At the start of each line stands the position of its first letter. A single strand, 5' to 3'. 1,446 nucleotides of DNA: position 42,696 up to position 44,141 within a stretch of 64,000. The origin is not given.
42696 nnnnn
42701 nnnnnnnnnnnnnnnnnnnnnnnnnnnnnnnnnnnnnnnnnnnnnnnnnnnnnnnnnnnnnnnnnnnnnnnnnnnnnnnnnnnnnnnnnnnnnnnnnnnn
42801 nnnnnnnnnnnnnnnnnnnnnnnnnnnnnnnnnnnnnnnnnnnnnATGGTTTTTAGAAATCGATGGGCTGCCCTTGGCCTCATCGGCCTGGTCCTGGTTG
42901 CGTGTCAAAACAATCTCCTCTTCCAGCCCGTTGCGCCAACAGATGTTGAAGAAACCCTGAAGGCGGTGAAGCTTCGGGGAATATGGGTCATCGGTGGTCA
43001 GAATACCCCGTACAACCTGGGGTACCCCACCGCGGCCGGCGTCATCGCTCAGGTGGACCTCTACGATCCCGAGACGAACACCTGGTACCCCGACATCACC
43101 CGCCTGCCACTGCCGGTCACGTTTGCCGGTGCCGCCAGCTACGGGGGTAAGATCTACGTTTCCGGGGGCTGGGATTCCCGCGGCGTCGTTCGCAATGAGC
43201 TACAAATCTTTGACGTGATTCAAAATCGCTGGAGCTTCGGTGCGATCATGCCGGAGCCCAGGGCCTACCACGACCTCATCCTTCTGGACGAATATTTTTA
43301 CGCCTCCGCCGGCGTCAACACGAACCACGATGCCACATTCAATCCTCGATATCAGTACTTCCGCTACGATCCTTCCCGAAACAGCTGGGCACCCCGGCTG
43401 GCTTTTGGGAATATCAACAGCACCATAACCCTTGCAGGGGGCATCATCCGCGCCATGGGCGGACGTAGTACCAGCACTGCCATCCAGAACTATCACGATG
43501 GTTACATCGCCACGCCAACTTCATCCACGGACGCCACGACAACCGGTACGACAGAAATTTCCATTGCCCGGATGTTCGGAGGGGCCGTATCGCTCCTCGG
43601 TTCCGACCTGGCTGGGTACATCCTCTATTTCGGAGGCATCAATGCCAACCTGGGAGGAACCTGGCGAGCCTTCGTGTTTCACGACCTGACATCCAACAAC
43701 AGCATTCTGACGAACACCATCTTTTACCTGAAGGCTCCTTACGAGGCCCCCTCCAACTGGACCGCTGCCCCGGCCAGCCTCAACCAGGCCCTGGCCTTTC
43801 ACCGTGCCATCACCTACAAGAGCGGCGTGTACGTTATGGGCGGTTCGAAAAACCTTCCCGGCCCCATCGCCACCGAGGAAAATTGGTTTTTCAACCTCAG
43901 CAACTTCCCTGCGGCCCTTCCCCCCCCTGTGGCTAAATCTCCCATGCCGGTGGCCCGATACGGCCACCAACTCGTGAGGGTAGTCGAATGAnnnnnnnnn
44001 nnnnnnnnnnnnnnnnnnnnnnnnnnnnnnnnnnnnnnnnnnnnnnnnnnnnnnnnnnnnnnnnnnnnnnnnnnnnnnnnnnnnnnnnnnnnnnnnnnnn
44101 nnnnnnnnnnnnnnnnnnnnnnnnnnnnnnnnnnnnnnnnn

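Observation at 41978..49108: Uncharacterised envelope cluster: OM barrel + three tandem Kelch lipoproteins + periplasm-spanning HD-GYP + P-loop-less ParA-like protein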

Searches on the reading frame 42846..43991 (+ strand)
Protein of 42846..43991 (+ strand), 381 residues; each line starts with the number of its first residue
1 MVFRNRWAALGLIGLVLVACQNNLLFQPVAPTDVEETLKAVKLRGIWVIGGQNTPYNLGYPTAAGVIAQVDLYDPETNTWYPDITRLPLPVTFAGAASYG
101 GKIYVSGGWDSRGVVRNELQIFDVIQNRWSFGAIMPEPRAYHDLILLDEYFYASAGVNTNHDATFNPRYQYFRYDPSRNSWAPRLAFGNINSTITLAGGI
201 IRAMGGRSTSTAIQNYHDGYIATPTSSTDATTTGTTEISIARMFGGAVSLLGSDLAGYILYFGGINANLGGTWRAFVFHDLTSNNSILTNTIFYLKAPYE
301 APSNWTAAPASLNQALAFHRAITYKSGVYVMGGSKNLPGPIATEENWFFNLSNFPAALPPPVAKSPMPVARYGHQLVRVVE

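Call 3: search_protein_families(library=pfam, proteins=[window:42846-43991:+], max_evalue=0.1)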
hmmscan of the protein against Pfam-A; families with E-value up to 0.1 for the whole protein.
window:42846-43991:+ (381 aa): 9 families
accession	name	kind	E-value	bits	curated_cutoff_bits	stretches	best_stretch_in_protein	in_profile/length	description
PF13964.12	Kelch_6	-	2.2e-17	62.8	25.3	2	92-139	3-50/50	Kelch motif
PF24681.1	Kelch_KLHDC2_KLHL20_DRC7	-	5.7e-16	58.9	50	2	46-182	65-192/221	KLHDC2/KLHL20/DRC7 Kelch-repeats domain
PF01344.31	Kelch_1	-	7.2e-15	54.6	20.1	1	92-136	3-46/46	Kelch motif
PF24981.1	Beta-prop_ATRN-LZTR1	-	2e-10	40.9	50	1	57-182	112-249/289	Attractin/LZTR1 beta-propeller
PF13415.12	Kelch_3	-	2.8e-09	37.3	22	1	100-142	1-43/48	Galactose oxidase, central domain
PF25210.1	Kelch_FKB95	-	8.8e-09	35.8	70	1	56-182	46-163/268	FKB95, Kelch-repeats domain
PF07646.21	Kelch_2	-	4.3e-07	30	21.3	1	97-136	8-48/48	Kelch motif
PF24996.1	NANM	-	2.3e-06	27.2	45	1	46-335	66-329/350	N-acetylneuraminate epimerase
PF13418.12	Kelch_4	-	2e-05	24.9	21.6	1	46-80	15-41/49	Galactose oxidase, central domain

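Call 4: search_protein_families(library=ncbifam, proteins=[window:42846-43991:+], max_evalue=0.1)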
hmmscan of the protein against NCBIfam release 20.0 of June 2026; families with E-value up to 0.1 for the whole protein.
window:42846-43991:+ (381 aa): 3 families
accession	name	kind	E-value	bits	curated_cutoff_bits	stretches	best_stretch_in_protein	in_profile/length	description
NF010730.0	PRK14131.1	subfamily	2.6e-05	23.1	416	0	46-110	95-157/384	N-acetylneuraminate epimerase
TIGR03547.1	muta_rot_YjhT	subfamily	8.4e-05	21.9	256.35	1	45-113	65-131/346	YjhT family mutarotase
TIGR03548.1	mutarot_permut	subfamily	0.01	15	243.2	0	83-199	106-216/323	cyclically-permuted mutarotase family protein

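Call 8: find_homologous_proteins(query=window:42846-43991:+, max_evalue=0.00001)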
Query window:42846-43991:+ (381 aa): 52 proteins with E <= 0.00001 among 6705 candidates.
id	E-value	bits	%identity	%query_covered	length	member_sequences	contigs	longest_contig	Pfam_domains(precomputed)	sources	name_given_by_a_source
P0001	1.3e-254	863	99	100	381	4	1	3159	PF24996.1,PF07646.22,PF13964.13,PF24681.2,PF13415.13,PF24981.2,PF01344.32,PF25210.2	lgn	-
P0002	2.6e-170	585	67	97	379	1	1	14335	PF13964.13,PF24681.2,PF13415.13,PF24981.2,PF01344.32,PF25210.2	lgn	-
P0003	1.6e-156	540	62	97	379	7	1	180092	PF24996.1,PF07646.22,PF13964.13,PF24681.2,PF13415.13,PF24981.2,PF01344.32,PF25210.2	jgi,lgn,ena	-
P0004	5.7e-88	314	42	100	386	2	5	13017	PF24996.1,PF07646.22,PF13964.13,PF24681.2,PF13415.13,PF24981.2,PF01344.32,PF25210.2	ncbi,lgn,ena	-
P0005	1.1e-77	280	43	95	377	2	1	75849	PF07646.22,PF13964.13,PF24681.2,PF13415.13,PF24981.2,PF01344.32,PF25210.2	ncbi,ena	-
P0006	1.0e-30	126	32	95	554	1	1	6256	PF07646.22,PF13964.13,PF24681.2,PF13415.13,PF24981.2,PF01344.32,PF25210.2,PF16656.12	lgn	-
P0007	2.5e-29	121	32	97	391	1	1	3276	PF24996.1,PF07646.22,PF13964.13,PF24681.2,PF13415.13,PF24981.2,PF01344.32,PF25210.2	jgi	jgi:hypothetical protein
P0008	3.3e-22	98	33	30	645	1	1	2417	PF24996.1,PF07646.22,PF13418.13,PF13964.13,PF24681.2,PF13854.13,PF13415.13,PF24981.2,PF07893.20,PF01344.32,PF25210.2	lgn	-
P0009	5.8e-20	90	29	36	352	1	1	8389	PF24996.1,PF07646.22,PF13418.13,PF13964.13,PF24681.2,PF13854.13,PF13415.13,PF24981.2,PF01344.32,PF25210.2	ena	-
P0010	2.8e-17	81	27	90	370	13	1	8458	PF24996.1,PF07646.22,PF13964.13,PF24681.2,PF13415.13,PF24981.2,PF01344.32,PF25210.2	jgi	-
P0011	4.0e-17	81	30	30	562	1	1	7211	PF24996.1,PF07646.22,PF13418.13,PF13964.13,PF24681.2,PF13415.13,PF18962.8,PF24981.2,PF01344.32,PF25210.2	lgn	-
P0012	1.6e-15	76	29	40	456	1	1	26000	PF24996.1,PF07646.22,PF13418.13,PF13964.13,PF24681.2,PF13854.13,PF13415.13,PF24981.2,PF01344.32,PF25210.2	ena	-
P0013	4.5e-15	74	35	42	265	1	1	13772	PF07646.22,PF13964.13,PF24681.2,PF13415.13,PF01344.32,PF25210.2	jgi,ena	-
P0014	4.0e-14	71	34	29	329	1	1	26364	PF24996.1,PF07646.22,PF13964.13,PF24681.2,PF13854.13,PF13415.13,PF24981.2,PF01344.32,PF25210.2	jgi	jgi:N-acetylneuraminic acid mutarotase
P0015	6.4e-14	70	25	69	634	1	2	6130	PF24996.1,PF07646.22,PF13418.13,PF13964.13,PF24681.2,PF13854.13,PF13415.13,PF18962.8,PF24981.2,PF01344.32,PF25210.2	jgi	-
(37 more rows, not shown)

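Call 9: find_encoding_contigs(protein=P0003, flank=10000, max_places=3)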
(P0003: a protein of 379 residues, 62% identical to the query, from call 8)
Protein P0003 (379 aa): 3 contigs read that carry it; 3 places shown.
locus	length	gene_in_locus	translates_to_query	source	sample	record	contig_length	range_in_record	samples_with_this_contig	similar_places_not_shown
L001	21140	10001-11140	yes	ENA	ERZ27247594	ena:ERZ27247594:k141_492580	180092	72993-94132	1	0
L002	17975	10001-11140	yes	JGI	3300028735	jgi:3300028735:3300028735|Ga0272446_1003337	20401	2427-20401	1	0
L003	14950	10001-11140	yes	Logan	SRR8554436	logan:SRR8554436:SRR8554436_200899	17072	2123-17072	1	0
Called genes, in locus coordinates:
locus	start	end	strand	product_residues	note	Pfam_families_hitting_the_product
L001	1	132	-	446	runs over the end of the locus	PF00696:AA_kinase, PF22468:ACT_9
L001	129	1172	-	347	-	PF01118:Semialdhyde_dh, PF02774:Semialdhyde_dhC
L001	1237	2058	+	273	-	PF01048:PNP_UDP_1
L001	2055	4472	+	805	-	PF04002:RadC, PF00270:DEAD (weak), PF13307:Helicase_C_2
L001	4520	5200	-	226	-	-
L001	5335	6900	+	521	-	PF01590:GAF, PF13185:GAF_2, PF00158:Sigma54_activat, PF14532:Sigma54_activ_2, PF07728:AAA_5 (weak), PF25601:AAA_lid_14, PF02954:HTH_8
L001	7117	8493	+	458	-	PF00909:Ammonium_transp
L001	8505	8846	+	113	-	PF00543:P-II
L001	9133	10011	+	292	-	-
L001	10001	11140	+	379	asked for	PF13415:Beta-prop_FBX42, PF24681:Kelch_KLHDC2_KLHL20_DRC7, PF24996:NANM (faint), PF13964:Beta-prop_Calicin, PF24981:Beta-prop_ATRN-LZTR1, PF25210:Kelch_FKB95 (weak), PF01344:Kelch_1, PF13964:Beta-prop_Calicin (weak), +1 more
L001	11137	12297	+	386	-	PF13415:Beta-prop_FBX42 (weak), PF24681:Kelch_KLHDC2_KLHL20_DRC7, PF24981:Beta-prop_ATRN-LZTR1 (weak), PF13964:Beta-prop_Calicin, PF07646:Kelch_2 (faint), PF25210:Kelch_FKB95 (faint), PF01344:Kelch_1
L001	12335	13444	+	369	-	PF13415:Beta-prop_FBX42 (weak), PF24681:Kelch_KLHDC2_KLHL20_DRC7, PF13964:Beta-prop_Calicin (weak), PF24981:Beta-prop_ATRN-LZTR1 (faint), PF25210:Kelch_FKB95 (faint), PF01344:Kelch_1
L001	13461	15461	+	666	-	PF01966:HD, PF13487:HD_5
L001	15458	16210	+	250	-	-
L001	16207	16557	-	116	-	PF01627:Hpt (weak)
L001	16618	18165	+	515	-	PF01409:tRNA-synt_2d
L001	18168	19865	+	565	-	PF03484:B5, PF01409:tRNA-synt_2d (weak), PF17759:tRNA_synthFbeta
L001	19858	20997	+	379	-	PF06925:MGDG_synth, PF00534:Glycos_transf_1, PF04101:Glyco_tran_28_C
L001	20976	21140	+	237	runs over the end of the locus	PF00730:HhH-GPD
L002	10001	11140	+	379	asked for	PF13415:Beta-prop_FBX42, PF24681:Kelch_KLHDC2_KLHL20_DRC7, PF24996:NANM (faint), PF13964:Beta-prop_Calicin, PF24981:Beta-prop_ATRN-LZTR1, PF25210:Kelch_FKB95 (weak), PF01344:Kelch_1, PF13964:Beta-prop_Calicin (weak), +1 more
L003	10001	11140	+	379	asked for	PF13415:Beta-prop_FBX42, PF24681:Kelch_KLHDC2_KLHL20_DRC7, PF24996:NANM (faint), PF13964:Beta-prop_Calicin, PF24981:Beta-prop_ATRN-LZTR1, PF25210:Kelch_FKB95 (weak), PF01344:Kelch_1, PF13964:Beta-prop_Calicin (weak), +1 more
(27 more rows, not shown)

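Call 10: find_encoding_contigs(protein=P0005, flank=10000, max_places=3)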
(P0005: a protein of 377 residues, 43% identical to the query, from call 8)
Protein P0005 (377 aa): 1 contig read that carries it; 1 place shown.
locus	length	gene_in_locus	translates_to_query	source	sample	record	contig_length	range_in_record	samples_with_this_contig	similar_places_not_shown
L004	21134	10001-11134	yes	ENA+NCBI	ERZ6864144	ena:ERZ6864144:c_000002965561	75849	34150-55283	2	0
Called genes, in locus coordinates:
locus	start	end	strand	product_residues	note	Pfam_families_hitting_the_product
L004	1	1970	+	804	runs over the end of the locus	PF04002:RadC, PF00270:DEAD (weak), PF13307:Helicase_C_2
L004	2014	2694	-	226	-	-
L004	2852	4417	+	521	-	PF01590:GAF, PF13185:GAF_2, PF00158:Sigma54_activat, PF14532:Sigma54_activ_2, PF07728:AAA_5 (faint), PF25601:AAA_lid_14, PF02954:HTH_8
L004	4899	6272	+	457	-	PF00909:Ammonium_transp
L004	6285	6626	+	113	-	PF00543:P-II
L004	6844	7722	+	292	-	-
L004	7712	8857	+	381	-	PF13415:Beta-prop_FBX42, PF24681:Kelch_KLHDC2_KLHL20_DRC7, PF24981:Beta-prop_ATRN-LZTR1 (weak), PF24996:NANM (faint), PF25210:Kelch_FKB95 (weak), PF07646:Kelch_2 (faint), PF13964:Beta-prop_Calicin, PF01344:Kelch_1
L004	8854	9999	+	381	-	PF13415:Beta-prop_FBX42 (weak), PF13964:Beta-prop_Calicin, PF24681:Kelch_KLHDC2_KLHL20_DRC7, PF24981:Beta-prop_ATRN-LZTR1 (faint), PF07646:Kelch_2 (faint), PF01344:Kelch_1, PF13415:Beta-prop_FBX42 (weak)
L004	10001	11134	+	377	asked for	PF24681:Kelch_KLHDC2_KLHL20_DRC7, PF07646:Kelch_2 (faint), PF13415:Beta-prop_FBX42 (weak), PF13964:Beta-prop_Calicin, PF24981:Beta-prop_ATRN-LZTR1 (weak), PF25210:Kelch_FKB95 (weak), PF01344:Kelch_1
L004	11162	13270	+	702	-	-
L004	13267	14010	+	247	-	-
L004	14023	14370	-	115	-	PF01627:Hpt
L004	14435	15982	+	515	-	PF01409:tRNA-synt_2d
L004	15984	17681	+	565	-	PF03484:B5, PF01409:tRNA-synt_2d (faint), PF17759:tRNA_synthFbeta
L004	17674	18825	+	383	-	PF06925:MGDG_synth, PF04101:Glyco_tran_28_C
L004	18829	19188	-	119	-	PF01713:Smr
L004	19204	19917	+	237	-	PF00730:HhH-GPD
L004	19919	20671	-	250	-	-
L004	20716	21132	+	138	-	-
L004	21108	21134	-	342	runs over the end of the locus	PF01145:Band_7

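Call 13: find_related_loci(query=A1, collection=genome_contigs, flank=10000)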
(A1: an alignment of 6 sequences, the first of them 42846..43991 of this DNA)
Query A1 (381 aa) in genome_contigs; peptide patterns used: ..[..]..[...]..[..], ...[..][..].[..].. (x = any residue, [..] = any of these).
598 stretches matched a pattern (row limit reached: there are more); 458 encode a relative of the query (tblastn E <= 1e-3); the best 80 are kept; 79 distinct loci.
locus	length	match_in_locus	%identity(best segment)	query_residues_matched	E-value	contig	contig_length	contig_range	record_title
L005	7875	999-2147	40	2-381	4e-87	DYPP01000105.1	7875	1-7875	MAG TPA_asm: Treponema denticola isolate SulCav_GS09_5_63_49 SulCav_GS09_5_14446_length_7875_cov_31_484527, whole genome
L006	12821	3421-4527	40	17-381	3e-81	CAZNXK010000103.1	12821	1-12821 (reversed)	MAG TPA_asm: uncultured Treponemataceae bacterium isolate SRP062349_co6_229 genome assembly, contig: NODE_3629_length_12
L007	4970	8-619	35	32-220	8e-15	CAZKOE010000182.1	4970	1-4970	MAG TPA_asm: uncultured Gammaproteobacteria bacterium isolate SRP187154_co1_354 genome assembly, contig: NODE_26024_leng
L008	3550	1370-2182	25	62-353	8e-15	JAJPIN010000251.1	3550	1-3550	MAG: Nitrososphaeria archaeon isolate Centralia_MAG_333 k107_26759837, whole genome shotgun sequence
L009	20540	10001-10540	32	70-208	1e-14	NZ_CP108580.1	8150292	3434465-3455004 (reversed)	Streptomyces sp. NBC_01190 chromosome, complete genome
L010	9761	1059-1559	33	31-220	1e-14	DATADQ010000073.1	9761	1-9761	MAG TPA_asm: Nitrososphaeraceae archaeon isolate SMAG_U6754 k141_4978297, whole genome shotgun sequence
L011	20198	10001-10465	35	52-207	2e-14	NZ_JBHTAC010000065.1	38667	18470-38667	Catellatospora aurea strain CGMCC 4.7147 GCM70025339_73, whole genome shotgun sequence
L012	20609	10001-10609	36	59-187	2e-14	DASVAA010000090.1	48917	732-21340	MAG TPA_asm: Ktedonobacterales bacterium isolate SMAG_U1939 k141_1051009, whole genome shotgun sequence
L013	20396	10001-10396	32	46-212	2e-14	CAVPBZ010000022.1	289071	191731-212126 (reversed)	MAG: uncultured Actinomycetes bacterium isolate MFD10064.bin.3.223 genome assembly, contig: contig_9173, whole genome sh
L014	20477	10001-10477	32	35-199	3e-14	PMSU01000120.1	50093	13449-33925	MAG: Actinomycetota bacterium isolate palsa_505 73.20110700_P1S.16_contig_140, whole genome shotgun sequence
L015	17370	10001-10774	31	35-207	4e-14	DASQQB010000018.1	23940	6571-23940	MAG TPA_asm: Nitrososphaeraceae archaeon isolate SMAG_U10845 k141_230100, whole genome shotgun sequence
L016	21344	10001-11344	29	23-264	6e-14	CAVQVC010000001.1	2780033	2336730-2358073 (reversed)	MAG: uncultured Chloroflexia bacterium isolate MFD10007.bin.2.9 genome assembly, contig: contig_3036, whole genome shotg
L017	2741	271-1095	29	7-207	5e-14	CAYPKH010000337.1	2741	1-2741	MAG TPA_asm: uncultured Nitrospina sp. isolate binchicken_co61_41 genome assembly, contig: NODE_16145_length_2741_cov_10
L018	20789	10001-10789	31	31-214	7e-14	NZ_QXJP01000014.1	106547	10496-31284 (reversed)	Longirhabdus pacifica strain SCSIO 06110 Scaffold13_1, whole genome shotgun sequence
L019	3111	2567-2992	34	70-220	1e-13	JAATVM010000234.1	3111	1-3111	Nitrososphaerales archaeon TH1920 k141_69433599, whole genome shotgun sequence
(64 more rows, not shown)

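Call 16: search_protein_families(library=pfam, proteins=[L006:85-888:+, L006:695-1042:-, L006:1351-2226:+, L006:5674-7698:+, L006:7695-8465:+, L006:8491-9840:-, L006:8527-10416:+, L006:9954-10628:+, L006:11380-12711:+, L005:7379-7753:-], max_evalue=0.01)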
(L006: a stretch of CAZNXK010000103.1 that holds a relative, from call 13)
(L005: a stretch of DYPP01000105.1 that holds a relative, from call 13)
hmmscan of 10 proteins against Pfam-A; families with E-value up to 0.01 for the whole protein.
L006:85-888:+ (267 aa): 1 family
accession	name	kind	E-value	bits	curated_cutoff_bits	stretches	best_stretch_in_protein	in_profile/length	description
PF04773.18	FecR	-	4.4e-07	30.7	24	1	2-56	43-96/97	FecR protein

L006:695-1042:- (115 aa): 0 families

L006:1351-2226:+ (291 aa): 2 families
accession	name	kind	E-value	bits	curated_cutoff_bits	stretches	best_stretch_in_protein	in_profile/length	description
PF13505.12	OMP_b-brl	-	0.00078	20.1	28.7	1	127-263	20-147/175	Outer membrane protein beta-barrel domain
PF01423.28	LSM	-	0.0018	18.3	23.4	1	71-93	9-31/66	LSM domain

L006:5674-7698:+ (674 aa): 3 families
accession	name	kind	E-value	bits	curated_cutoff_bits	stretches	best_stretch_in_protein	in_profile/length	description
PF13487.12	HD_5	-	3.9e-27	95.5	27.2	1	510-658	20-168/170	HD domain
PF01966.28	HD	-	0.00021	22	22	1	509-628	6-115/116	HD domain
PF09925.14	DUF2157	-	0.0071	16.5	32.4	1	264-311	13-56/146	Predicted membrane protein (DUF2157)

L006:7695-8465:+ (256 aa): 0 families

L006:8491-9840:- (449 aa): 0 families

L006:8527-10416:+ (629 aa): 1 family
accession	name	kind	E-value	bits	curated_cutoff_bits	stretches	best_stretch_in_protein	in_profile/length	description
PF13589.12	HATPase_c_3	-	1.3e-12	48.3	25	1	45-136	5-96/137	Histidine kinase-, DNA gyrase B-, and HSP90-like ATPase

L006:9954-10628:+ (224 aa): 0 families

L006:11380-12711:+ (443 aa): 1 family
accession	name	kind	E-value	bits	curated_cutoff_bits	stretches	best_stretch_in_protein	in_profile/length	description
PF00579.31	tRNA-synt_1b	-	6.4e-77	259.2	21.1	1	95-376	6-291/292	tRNA synthetases class I (W and Y)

L005:7379-7753:- (124 aa): 1 family
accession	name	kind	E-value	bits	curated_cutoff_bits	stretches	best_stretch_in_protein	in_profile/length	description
PF13428.12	TPR_14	-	0.00015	22.5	23.5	1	89-119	11-41/44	Tetratricopeptide repeat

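Call 25: find_encoding_contigs(protein=P0006, flank=10000, max_places=3)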
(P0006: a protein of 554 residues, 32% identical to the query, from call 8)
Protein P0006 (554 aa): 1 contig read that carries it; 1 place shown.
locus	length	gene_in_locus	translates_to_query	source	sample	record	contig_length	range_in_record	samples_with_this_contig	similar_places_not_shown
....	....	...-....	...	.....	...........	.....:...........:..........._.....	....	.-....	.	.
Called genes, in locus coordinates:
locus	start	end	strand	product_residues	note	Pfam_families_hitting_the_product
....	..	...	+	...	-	-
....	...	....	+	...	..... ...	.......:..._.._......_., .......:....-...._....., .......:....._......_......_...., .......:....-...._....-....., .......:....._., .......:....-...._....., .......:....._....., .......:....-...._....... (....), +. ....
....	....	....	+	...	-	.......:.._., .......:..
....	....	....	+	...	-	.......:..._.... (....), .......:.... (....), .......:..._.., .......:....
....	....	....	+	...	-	?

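Call 26: find_encoding_contigs(protein=P0007, flank=10000, max_places=3)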
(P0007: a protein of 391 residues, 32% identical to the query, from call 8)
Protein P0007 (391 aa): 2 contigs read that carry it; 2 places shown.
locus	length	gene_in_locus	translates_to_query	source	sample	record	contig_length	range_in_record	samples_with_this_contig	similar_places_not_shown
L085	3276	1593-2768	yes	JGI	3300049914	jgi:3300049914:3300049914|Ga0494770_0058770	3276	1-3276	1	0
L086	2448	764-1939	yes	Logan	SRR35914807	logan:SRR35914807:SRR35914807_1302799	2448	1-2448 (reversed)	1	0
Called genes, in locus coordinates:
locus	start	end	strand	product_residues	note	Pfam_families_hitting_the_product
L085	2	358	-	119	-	?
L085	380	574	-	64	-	-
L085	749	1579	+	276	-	-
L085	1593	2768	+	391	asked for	PF13415:Beta-prop_FBX42 (weak), PF13964:Beta-prop_Calicin (weak), PF07646:Kelch_2 (faint), PF24681:Kelch_KLHDC2_KLHL20_DRC7, PF24981:Beta-prop_ATRN-LZTR1, PF24996:NANM (faint), PF25210:Kelch_FKB95 (weak), PF01344:Kelch_1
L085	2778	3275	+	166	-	?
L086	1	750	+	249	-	?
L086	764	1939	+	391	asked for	PF13415:Beta-prop_FBX42 (weak), PF13964:Beta-prop_Calicin (weak), PF07646:Kelch_2 (faint), PF24681:Kelch_KLHDC2_KLHL20_DRC7, PF24981:Beta-prop_ATRN-LZTR1, PF24996:NANM (faint), PF25210:Kelch_FKB95 (weak), PF01344:Kelch_1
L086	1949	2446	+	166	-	?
